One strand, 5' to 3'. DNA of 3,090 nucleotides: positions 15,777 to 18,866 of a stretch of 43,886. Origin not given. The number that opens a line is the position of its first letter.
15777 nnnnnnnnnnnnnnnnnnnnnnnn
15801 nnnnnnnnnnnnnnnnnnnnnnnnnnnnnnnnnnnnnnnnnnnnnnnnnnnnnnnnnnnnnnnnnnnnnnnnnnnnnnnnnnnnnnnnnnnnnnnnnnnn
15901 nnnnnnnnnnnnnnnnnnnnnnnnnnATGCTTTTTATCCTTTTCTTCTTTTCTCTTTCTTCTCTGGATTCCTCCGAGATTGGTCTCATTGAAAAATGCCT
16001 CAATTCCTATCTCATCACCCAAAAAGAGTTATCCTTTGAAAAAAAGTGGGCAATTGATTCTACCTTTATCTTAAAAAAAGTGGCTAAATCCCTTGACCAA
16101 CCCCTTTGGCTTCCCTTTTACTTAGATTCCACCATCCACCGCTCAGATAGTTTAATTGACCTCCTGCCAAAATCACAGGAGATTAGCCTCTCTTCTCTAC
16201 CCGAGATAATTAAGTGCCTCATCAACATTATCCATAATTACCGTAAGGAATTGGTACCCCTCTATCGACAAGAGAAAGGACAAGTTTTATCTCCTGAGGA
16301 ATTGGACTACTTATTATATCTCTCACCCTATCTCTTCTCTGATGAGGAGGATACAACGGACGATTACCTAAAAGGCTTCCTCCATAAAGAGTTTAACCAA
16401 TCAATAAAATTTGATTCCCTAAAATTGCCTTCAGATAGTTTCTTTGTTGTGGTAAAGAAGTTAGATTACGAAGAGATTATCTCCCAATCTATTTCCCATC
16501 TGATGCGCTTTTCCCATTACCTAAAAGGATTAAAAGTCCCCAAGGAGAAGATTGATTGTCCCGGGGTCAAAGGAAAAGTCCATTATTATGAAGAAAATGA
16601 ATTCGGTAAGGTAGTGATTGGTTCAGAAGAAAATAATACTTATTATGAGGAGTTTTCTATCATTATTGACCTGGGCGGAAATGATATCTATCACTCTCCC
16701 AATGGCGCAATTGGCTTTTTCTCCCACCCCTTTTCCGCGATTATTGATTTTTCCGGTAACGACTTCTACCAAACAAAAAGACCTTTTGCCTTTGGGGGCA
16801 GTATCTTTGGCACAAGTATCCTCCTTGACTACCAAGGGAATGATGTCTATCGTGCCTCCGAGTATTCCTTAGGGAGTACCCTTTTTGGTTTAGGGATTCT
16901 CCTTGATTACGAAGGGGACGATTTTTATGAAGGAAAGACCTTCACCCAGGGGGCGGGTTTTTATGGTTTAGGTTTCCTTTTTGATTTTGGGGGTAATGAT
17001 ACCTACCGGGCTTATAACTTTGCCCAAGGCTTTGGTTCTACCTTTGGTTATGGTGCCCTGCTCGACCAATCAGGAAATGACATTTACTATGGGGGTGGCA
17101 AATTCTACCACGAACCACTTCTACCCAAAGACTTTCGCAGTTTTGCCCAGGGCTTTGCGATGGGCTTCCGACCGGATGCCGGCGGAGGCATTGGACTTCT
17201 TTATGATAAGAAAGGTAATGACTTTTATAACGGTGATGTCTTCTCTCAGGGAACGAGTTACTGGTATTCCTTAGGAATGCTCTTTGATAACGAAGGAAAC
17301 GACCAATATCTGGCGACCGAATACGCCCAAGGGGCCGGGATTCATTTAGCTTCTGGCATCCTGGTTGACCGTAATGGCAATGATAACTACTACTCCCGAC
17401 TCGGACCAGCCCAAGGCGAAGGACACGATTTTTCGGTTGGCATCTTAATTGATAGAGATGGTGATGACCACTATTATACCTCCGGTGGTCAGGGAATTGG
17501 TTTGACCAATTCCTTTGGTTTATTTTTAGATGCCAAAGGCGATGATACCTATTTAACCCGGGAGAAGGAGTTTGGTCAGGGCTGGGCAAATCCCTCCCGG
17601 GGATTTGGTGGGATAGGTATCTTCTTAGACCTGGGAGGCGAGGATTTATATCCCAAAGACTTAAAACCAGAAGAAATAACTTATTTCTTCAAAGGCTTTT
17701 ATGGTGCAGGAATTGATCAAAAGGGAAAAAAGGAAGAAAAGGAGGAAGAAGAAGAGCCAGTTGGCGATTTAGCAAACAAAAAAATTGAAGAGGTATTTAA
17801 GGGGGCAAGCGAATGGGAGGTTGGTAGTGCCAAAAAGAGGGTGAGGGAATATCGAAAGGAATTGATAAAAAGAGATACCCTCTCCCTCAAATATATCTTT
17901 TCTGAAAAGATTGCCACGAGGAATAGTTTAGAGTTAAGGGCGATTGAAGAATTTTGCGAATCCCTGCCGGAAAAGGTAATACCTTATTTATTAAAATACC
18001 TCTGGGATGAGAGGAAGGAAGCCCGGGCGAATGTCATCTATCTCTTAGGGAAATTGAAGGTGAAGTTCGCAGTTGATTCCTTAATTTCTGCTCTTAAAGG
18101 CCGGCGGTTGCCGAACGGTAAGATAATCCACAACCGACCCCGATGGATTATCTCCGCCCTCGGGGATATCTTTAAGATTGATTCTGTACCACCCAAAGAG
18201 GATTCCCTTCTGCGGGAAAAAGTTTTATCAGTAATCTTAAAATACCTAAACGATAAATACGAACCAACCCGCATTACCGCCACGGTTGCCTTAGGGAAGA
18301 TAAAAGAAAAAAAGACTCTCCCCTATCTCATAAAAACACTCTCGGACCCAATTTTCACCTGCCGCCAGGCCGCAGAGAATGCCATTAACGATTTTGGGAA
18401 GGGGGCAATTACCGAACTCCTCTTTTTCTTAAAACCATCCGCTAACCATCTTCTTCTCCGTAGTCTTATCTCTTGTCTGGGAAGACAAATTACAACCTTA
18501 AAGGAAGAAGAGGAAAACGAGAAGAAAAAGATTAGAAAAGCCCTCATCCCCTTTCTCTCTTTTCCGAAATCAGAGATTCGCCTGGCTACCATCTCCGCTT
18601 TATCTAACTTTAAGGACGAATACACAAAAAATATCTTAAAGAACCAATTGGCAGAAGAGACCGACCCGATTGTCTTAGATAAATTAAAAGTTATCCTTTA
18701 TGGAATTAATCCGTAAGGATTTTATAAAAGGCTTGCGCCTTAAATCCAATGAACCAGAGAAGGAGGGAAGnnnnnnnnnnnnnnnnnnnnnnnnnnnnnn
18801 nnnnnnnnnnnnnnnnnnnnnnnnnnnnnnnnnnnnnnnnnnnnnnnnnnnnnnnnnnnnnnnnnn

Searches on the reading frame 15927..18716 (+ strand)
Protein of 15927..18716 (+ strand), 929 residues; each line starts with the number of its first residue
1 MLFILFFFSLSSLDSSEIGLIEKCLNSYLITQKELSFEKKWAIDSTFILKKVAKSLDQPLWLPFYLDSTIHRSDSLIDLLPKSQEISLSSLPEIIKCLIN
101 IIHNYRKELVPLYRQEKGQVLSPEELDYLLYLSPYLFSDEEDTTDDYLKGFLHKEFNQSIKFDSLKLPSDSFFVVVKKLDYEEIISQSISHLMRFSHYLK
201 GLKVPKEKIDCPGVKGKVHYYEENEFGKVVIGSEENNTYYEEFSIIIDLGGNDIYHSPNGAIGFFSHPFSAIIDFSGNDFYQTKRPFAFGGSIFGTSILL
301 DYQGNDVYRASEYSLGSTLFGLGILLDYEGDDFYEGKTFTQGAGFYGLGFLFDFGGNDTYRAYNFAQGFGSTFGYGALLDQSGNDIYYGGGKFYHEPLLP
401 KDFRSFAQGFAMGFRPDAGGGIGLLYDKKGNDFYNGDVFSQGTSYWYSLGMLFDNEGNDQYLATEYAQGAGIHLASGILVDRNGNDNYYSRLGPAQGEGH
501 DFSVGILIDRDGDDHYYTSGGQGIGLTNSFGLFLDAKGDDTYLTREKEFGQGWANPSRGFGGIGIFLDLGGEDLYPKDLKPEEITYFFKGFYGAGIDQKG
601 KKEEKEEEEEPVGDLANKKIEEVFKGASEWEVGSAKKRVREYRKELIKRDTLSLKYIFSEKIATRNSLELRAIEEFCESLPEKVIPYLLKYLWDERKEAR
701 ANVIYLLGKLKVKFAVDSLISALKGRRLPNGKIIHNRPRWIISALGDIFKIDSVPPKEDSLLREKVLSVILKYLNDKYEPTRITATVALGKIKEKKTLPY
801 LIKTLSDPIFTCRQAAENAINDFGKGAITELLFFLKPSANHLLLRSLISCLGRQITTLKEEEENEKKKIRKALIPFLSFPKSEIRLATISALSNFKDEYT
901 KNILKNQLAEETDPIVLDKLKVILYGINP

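Call 21: search_protein_families(library=pfam, max_evalue=1, proteins=[window:15927-18716:+])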
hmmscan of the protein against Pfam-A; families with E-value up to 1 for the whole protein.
window:15927-18716:+ (929 aa): 6 families
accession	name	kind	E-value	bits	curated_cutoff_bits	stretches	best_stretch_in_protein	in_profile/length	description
PF13646.12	HEAT_2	-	2e-17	63.7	27.7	3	764-820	30-87/88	HEAT repeats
PF02985.28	HEAT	-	1.3e-07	31.7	23.5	0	766-792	1-27/31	HEAT repeat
PF13513.12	HEAT_EZ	-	7.3e-05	23.6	27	0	872-895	32-55/55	HEAT-like repeat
PF06739.17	SBBP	-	0.027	14.9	20.5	0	291-308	11-27/38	Beta-propeller repeat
PF03130.22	HEAT_PBS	-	0.04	14.9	20.9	0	782-807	2-27/27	PBS lyase HEAT-like repeat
PF25757.1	TPR_DNAAF5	-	0.11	12.1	27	1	761-877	8-110/288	Dynein axonemal assembly factor 5-like, TPR repeats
